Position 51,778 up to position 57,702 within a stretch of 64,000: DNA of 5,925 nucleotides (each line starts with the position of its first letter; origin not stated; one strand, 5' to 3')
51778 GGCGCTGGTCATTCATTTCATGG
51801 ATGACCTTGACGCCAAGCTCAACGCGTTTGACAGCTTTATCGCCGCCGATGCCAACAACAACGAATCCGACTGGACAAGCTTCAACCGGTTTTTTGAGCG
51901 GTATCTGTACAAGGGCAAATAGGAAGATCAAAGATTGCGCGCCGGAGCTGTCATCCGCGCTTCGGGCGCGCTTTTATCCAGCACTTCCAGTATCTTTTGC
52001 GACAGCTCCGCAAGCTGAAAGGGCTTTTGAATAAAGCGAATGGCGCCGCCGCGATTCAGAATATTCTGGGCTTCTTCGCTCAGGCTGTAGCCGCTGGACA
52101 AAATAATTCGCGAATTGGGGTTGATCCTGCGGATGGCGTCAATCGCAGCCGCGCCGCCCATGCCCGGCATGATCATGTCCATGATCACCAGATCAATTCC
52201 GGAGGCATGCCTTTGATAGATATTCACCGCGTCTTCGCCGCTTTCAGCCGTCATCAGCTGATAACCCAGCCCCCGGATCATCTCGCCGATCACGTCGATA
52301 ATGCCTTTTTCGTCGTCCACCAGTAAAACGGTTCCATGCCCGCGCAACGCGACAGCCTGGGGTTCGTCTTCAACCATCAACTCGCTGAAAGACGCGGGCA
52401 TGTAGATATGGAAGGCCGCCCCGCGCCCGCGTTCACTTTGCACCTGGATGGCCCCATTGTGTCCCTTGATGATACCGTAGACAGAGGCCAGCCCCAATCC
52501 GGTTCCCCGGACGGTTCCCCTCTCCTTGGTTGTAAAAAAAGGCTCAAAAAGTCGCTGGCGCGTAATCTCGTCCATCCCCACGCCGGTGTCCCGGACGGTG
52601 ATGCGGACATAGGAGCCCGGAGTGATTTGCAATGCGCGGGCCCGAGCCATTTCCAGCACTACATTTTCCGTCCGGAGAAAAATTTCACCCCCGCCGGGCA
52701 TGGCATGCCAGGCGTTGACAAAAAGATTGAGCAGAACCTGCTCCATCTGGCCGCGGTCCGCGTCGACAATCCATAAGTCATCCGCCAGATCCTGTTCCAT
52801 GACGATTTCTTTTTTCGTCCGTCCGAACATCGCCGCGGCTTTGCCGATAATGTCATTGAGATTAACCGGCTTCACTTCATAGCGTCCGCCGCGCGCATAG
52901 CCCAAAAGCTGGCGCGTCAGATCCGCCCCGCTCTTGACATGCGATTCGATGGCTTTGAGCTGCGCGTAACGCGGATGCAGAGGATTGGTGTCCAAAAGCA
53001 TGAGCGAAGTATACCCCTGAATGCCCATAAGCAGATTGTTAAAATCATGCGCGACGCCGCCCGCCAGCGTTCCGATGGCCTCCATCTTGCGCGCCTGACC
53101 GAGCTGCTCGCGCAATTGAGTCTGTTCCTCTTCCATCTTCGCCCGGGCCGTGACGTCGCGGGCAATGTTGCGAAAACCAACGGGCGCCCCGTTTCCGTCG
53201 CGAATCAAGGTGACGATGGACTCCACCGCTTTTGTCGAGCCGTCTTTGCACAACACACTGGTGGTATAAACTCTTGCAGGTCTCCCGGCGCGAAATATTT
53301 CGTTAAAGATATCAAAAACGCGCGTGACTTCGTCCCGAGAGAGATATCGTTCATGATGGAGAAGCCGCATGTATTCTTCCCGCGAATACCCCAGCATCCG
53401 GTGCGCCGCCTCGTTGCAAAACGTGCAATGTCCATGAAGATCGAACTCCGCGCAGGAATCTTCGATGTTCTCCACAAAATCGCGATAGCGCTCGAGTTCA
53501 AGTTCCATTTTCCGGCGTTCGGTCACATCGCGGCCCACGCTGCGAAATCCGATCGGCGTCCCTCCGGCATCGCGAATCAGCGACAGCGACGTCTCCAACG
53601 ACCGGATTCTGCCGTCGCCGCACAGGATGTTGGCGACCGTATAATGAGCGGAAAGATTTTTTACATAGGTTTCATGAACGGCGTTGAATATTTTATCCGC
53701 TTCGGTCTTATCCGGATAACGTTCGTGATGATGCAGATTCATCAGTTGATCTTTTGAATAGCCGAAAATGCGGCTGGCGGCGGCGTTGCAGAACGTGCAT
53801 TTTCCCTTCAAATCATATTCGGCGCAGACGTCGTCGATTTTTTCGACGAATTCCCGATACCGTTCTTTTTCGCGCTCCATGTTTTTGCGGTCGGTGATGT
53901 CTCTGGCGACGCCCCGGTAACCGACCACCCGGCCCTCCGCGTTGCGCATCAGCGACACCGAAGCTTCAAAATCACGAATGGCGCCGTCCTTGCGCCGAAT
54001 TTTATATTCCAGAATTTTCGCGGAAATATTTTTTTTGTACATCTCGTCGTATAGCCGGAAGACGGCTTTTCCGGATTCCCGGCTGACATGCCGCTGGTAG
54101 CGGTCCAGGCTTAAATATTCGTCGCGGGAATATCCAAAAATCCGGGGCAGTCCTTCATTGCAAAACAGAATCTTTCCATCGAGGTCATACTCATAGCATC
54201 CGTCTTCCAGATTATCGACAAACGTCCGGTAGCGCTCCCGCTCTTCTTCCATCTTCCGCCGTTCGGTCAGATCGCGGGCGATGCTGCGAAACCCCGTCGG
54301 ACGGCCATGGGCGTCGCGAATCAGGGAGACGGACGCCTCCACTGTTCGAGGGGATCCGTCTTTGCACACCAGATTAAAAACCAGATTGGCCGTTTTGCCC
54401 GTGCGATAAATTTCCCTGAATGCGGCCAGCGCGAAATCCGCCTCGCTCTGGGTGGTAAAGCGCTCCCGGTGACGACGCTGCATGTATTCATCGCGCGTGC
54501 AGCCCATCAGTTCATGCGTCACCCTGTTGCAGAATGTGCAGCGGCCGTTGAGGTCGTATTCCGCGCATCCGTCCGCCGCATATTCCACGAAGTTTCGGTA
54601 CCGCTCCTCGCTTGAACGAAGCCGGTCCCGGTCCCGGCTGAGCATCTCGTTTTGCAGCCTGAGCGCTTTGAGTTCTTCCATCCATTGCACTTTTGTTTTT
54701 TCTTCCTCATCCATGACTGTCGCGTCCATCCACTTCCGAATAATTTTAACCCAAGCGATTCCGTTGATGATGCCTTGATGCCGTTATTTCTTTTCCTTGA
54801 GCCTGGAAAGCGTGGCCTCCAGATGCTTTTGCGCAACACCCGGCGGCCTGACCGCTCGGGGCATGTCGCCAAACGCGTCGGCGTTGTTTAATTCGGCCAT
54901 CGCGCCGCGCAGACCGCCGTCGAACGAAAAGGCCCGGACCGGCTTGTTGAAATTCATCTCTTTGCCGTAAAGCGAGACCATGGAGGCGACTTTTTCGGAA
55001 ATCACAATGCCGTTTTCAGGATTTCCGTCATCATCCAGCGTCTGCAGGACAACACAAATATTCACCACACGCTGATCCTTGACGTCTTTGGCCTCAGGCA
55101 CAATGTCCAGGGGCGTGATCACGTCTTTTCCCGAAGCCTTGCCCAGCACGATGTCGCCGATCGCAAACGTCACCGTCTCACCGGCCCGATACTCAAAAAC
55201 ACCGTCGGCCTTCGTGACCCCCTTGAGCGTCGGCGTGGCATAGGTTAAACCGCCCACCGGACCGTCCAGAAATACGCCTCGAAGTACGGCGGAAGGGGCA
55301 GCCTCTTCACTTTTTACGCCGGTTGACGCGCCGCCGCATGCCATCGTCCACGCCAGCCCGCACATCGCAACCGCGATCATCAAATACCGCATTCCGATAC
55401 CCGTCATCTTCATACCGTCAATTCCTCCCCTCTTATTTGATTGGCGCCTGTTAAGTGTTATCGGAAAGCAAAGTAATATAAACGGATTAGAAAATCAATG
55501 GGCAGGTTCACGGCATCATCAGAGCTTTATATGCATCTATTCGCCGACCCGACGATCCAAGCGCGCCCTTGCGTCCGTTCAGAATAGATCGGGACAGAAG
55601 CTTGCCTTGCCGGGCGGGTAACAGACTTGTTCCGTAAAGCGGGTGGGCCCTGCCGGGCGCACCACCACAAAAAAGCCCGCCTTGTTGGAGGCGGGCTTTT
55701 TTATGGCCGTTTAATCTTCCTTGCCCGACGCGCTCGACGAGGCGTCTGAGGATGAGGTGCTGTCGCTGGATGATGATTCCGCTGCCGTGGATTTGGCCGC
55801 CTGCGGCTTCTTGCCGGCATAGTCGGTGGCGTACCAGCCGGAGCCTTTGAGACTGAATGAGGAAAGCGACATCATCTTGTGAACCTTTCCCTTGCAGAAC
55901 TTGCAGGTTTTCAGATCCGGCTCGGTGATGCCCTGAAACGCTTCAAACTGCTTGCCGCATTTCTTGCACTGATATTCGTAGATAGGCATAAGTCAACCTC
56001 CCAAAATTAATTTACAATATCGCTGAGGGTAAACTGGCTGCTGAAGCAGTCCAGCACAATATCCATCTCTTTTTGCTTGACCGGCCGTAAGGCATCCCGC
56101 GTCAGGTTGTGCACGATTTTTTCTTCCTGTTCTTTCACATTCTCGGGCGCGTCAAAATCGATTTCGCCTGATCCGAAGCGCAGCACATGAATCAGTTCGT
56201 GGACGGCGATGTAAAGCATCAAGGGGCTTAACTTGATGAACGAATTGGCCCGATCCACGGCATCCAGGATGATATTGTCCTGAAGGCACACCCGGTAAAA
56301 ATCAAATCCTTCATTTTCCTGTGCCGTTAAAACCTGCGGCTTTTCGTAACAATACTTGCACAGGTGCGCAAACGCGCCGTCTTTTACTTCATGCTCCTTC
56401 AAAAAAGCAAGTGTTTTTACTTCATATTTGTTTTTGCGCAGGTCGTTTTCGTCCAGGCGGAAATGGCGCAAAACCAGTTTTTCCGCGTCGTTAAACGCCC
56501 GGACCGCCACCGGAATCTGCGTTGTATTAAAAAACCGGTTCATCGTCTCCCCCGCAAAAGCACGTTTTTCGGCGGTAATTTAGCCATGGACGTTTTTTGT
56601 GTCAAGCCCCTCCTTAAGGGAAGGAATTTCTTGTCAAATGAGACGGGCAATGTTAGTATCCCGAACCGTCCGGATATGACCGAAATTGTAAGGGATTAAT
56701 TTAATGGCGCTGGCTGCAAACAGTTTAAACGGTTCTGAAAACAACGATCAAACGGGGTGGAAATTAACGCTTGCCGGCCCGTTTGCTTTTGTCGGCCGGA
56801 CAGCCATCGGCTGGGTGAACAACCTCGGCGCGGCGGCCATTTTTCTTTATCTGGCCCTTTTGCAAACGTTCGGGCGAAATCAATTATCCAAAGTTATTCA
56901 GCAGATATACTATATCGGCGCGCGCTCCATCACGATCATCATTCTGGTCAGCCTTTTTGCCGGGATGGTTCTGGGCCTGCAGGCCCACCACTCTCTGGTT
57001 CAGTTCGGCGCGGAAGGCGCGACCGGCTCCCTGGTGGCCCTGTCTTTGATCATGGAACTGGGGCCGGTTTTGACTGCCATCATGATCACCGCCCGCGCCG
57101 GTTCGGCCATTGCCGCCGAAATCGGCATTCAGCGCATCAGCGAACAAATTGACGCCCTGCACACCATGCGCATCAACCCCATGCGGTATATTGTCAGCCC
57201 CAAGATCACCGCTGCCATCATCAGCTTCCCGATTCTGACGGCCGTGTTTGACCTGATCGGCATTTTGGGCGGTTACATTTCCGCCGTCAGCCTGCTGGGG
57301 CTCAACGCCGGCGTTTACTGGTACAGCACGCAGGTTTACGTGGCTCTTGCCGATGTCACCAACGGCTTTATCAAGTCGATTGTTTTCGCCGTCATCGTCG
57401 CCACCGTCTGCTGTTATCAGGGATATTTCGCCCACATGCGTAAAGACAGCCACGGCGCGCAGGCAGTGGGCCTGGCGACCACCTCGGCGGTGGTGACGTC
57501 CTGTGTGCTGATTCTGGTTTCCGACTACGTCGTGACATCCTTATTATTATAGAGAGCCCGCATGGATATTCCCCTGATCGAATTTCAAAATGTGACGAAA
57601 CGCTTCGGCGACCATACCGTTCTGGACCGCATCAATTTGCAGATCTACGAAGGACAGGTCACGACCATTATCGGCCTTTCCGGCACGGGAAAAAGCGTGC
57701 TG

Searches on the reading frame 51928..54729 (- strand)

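Call 68: search_protein_families(library=pfam, proteins=[window:51928-54729:-])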
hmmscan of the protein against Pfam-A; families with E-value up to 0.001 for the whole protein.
window:51928-54729:- (933 aa): 10 families
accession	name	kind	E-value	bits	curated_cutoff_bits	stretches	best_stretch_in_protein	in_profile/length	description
PF00989.32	PAS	-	1.9e-52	176.4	22.6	4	289-402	1-113/113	PAS fold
PF08448.16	PAS_4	-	3.6e-46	156.4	23.1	4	53-158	6-109/110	PAS fold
PF13426.13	PAS_9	-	5.8e-41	139.4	27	4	176-280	2-103/103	PAS domain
PF08447.18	PAS_3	-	4.5e-39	133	25.6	4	187-275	1-89/89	PAS fold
PF13188.13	PAS_8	-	7.2e-26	89.6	21.8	3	413-460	1-50/65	PAS domain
PF00072.30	Response_reg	-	2.3e-21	76.5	30.2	1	801-913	1-110/111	Response regulator receiver domain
PF02518.31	HATPase_c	-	2.3e-20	73.5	26.4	1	658-779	2-109/111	Histidine kinase-, DNA gyrase B-, and HSP90-like ATPase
PF00512.31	HisKA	-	1.6e-06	28.5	26.9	1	553-614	3-63/66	His Kinase A (phospho-acceptor) domain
PF08348.17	PAS_6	-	0.00011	22.5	27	0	217-285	44-113/115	YheO-like PAS domain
PF20546.3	DUF6760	-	0.00059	20.3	27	0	321-354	20-53/89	Family of unknown function (DUF6760)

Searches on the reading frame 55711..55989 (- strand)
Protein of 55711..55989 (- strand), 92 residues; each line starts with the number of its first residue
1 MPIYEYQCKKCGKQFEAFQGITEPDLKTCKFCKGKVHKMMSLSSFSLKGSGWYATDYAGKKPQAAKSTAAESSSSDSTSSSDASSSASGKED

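Call 68: search_protein_families(library=pfam, proteins=[window:55711-55989:-])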
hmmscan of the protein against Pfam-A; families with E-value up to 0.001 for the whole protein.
window:55711-55989:- (92 aa): 1 family
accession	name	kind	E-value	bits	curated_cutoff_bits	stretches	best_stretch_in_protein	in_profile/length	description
PF09723.15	Zn_ribbon_8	-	4.6e-15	55.8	34.4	1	1-40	1-41/41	Zinc ribbon domain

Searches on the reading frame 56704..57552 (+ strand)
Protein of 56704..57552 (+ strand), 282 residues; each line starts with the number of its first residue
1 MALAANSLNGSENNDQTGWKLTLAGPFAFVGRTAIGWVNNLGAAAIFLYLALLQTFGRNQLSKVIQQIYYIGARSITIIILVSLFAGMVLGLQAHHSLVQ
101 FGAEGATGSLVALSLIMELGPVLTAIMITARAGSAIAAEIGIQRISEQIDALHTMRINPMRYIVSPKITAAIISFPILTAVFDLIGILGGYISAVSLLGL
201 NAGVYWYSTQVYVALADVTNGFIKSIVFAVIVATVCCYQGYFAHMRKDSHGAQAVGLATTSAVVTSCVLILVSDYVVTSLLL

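Call 68: search_protein_families(library=pfam, proteins=[window:56704-57552:+])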
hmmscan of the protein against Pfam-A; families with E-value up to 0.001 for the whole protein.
window:56704-57552:+ (282 aa): 1 family
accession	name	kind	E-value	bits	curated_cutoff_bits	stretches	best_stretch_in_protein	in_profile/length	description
PF02405.21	MlaE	-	3e-75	252.9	22.5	1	64-279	1-211/212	Permease MlaE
